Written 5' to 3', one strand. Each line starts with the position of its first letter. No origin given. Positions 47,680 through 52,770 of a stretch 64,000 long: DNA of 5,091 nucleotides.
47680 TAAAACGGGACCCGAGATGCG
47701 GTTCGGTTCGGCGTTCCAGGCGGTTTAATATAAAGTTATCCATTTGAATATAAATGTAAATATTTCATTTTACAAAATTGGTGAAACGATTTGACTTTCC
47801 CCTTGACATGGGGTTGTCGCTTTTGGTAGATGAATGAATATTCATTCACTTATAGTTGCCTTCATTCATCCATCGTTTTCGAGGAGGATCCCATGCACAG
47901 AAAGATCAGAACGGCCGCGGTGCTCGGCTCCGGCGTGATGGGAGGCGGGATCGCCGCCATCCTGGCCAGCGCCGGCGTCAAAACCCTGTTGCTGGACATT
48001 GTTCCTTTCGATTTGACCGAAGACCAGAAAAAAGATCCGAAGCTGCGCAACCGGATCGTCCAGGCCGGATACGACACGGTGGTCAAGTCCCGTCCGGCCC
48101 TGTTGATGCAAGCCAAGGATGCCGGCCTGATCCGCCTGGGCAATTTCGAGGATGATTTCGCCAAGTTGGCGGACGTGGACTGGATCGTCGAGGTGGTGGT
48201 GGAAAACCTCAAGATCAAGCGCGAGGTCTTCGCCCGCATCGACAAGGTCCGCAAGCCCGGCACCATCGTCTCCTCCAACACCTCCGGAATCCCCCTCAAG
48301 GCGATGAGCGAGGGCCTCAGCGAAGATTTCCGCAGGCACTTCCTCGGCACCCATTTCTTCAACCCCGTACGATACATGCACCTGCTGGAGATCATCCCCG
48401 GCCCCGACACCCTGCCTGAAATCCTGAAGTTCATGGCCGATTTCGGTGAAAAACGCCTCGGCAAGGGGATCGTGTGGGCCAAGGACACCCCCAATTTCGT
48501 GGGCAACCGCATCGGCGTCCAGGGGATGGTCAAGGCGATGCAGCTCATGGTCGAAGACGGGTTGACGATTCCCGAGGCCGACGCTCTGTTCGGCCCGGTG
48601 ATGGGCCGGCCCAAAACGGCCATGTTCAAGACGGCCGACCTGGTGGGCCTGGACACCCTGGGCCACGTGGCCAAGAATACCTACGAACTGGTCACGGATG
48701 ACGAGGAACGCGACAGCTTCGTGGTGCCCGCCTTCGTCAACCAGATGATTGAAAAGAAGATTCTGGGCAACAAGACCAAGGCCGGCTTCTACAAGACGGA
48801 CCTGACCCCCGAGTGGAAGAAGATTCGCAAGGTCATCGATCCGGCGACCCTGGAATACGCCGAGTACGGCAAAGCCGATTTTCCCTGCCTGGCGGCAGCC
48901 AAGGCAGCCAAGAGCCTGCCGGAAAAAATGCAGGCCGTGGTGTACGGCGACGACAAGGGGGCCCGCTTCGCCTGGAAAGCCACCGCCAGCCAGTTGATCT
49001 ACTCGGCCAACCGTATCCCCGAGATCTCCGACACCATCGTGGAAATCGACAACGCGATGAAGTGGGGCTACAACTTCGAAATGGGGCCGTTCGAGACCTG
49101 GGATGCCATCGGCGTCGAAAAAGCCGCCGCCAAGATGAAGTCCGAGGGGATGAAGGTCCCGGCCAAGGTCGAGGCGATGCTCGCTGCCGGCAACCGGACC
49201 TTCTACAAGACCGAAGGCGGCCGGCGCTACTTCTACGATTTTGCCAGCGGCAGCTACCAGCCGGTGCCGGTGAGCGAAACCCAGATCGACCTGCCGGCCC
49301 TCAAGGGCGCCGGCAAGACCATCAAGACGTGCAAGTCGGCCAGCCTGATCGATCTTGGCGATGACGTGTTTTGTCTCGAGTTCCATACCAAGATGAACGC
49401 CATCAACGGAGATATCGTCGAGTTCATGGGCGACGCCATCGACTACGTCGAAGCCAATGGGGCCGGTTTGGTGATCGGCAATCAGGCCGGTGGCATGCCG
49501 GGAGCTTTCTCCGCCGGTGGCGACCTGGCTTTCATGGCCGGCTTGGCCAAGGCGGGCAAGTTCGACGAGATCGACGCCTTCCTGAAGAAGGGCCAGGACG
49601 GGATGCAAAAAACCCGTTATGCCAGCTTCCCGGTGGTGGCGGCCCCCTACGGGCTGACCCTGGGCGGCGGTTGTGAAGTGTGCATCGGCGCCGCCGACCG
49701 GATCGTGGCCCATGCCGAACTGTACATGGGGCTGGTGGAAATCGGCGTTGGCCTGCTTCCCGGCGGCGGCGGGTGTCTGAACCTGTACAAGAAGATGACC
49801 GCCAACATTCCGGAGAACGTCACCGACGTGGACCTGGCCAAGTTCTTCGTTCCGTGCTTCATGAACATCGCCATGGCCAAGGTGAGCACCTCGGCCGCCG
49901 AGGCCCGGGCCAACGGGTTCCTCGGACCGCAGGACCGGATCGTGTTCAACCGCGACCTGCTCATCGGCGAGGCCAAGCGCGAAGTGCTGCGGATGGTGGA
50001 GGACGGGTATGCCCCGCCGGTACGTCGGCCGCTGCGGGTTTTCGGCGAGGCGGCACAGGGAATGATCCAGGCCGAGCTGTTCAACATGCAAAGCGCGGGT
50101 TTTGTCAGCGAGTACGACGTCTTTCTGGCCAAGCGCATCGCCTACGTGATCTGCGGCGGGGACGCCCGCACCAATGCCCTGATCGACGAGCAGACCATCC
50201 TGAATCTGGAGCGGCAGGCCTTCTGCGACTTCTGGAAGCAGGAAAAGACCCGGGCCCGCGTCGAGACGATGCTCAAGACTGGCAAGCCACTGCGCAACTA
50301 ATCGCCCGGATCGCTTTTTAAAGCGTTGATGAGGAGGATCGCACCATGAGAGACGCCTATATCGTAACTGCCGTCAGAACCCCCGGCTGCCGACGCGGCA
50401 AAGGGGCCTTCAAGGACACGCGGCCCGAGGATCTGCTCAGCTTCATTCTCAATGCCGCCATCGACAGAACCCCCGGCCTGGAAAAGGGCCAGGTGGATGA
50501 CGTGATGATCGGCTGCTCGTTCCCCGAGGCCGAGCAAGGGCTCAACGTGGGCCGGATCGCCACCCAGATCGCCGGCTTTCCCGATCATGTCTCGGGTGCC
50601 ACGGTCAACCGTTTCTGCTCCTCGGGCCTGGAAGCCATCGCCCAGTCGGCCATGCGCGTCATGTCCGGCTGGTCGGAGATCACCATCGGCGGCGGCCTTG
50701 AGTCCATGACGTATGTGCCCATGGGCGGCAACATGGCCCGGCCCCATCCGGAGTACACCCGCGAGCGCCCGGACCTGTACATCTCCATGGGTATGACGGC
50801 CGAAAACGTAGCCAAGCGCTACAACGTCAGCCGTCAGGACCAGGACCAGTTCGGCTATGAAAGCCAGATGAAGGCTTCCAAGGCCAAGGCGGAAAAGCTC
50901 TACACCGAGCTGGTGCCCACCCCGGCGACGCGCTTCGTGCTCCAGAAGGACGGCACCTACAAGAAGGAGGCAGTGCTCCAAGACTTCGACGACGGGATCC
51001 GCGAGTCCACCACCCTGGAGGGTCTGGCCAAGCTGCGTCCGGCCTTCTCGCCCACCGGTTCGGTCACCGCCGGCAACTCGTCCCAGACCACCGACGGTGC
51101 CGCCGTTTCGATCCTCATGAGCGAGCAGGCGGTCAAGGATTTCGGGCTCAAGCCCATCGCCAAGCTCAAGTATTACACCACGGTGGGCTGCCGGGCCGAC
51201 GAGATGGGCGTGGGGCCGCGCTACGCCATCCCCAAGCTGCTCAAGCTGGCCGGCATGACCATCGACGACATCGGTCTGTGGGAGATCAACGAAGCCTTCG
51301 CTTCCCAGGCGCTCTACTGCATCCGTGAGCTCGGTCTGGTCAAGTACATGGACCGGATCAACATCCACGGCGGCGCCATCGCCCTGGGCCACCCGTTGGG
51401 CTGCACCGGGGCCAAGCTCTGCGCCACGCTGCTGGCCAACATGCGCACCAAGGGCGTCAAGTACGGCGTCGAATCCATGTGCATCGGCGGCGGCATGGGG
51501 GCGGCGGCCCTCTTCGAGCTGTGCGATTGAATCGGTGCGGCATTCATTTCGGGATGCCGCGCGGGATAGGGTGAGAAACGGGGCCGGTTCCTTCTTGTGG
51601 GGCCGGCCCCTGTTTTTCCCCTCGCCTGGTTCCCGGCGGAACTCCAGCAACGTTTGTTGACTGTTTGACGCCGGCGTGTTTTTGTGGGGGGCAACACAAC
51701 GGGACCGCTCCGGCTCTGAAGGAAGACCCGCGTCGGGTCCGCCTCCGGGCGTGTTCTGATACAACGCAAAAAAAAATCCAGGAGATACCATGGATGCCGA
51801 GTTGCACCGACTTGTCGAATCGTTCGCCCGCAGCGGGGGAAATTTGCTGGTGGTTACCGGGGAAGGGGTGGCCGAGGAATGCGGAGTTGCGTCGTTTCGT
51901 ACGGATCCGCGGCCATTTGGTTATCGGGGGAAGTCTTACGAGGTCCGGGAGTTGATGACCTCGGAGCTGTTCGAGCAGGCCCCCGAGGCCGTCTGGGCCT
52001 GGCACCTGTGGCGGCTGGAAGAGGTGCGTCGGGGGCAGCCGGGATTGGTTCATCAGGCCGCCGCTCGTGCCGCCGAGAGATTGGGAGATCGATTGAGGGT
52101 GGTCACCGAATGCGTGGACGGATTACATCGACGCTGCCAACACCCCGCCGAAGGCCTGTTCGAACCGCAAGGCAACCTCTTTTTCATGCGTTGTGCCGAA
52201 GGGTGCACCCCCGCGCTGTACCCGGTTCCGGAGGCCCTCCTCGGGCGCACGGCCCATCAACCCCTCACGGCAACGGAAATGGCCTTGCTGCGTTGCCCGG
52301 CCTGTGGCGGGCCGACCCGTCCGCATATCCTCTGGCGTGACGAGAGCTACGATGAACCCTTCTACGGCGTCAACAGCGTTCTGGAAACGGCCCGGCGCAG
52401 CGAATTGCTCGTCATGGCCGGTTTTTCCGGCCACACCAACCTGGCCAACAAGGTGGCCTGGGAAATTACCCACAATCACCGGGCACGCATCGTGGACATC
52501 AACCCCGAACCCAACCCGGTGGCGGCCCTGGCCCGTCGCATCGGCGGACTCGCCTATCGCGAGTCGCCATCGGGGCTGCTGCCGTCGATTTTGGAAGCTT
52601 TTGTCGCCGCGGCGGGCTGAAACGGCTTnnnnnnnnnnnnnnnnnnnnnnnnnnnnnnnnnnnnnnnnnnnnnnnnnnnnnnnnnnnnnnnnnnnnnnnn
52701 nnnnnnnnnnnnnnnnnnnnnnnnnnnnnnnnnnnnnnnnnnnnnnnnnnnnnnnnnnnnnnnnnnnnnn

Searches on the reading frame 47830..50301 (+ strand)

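Call 18: search_protein_families(library=pfam, proteins=[window:47830-50301:+], max_evalue=0.0001)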
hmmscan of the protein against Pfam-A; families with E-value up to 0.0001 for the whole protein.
window:47830-50301:+ (823 aa): 4 families
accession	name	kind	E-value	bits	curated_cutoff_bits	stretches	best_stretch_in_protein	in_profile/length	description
PF02737.24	3HCDH_N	-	4e-43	147.9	22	1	29-219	2-179/180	3-hydroxyacyl-CoA dehydrogenase, NAD binding domain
PF00725.27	3HCDH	-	8.6e-20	71.5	22.1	1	223-322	2-96/97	3-hydroxyacyl-CoA dehydrogenase, C-terminal domain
PF00378.25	ECH_1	-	1.6e-12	47.8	27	1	520-658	15-146/251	Enoyl-CoA hydratase/isomerase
PF16113.10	ECH_2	-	1.8e-11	44.6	27.2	1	515-654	5-141/335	Enoyl-CoA hydratase/isomerase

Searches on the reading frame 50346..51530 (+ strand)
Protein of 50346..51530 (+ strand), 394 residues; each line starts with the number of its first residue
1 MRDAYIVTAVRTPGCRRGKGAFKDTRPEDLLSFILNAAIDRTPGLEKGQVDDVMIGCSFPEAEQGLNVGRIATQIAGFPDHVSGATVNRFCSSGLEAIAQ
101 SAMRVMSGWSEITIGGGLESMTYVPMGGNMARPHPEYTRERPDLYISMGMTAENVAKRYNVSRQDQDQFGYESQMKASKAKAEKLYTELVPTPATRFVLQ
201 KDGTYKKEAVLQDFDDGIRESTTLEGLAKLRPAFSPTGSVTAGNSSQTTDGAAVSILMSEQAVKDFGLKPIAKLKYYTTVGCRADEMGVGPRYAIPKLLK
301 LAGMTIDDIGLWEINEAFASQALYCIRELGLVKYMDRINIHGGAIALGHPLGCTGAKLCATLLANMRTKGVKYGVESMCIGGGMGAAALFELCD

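Call 18: search_protein_families(library=pfam, proteins=[window:50346-51530:+], max_evalue=0.0001)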
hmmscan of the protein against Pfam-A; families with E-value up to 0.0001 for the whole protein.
window:50346-51530:+ (394 aa): 2 families
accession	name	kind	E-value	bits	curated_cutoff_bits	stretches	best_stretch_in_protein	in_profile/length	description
PF00108.29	Thiolase_N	-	7.9e-62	209.4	26.4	1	5-261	2-260/260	Thiolase, N-terminal domain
PF02803.24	Thiolase_C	-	1.9e-45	153.9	27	1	268-391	1-122/123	Thiolase, C-terminal domain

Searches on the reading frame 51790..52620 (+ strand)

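Call 18: search_protein_families(library=pfam, proteins=[window:51790-52620:+], max_evalue=0.0001)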
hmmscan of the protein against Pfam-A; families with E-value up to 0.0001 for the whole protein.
window:51790-52620:+ (276 aa): 1 family
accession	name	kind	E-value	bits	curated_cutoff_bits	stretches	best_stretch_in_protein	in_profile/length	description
PF02146.23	SIR2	-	1.2e-11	45.3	24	1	24-215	1-177/180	Sir2 family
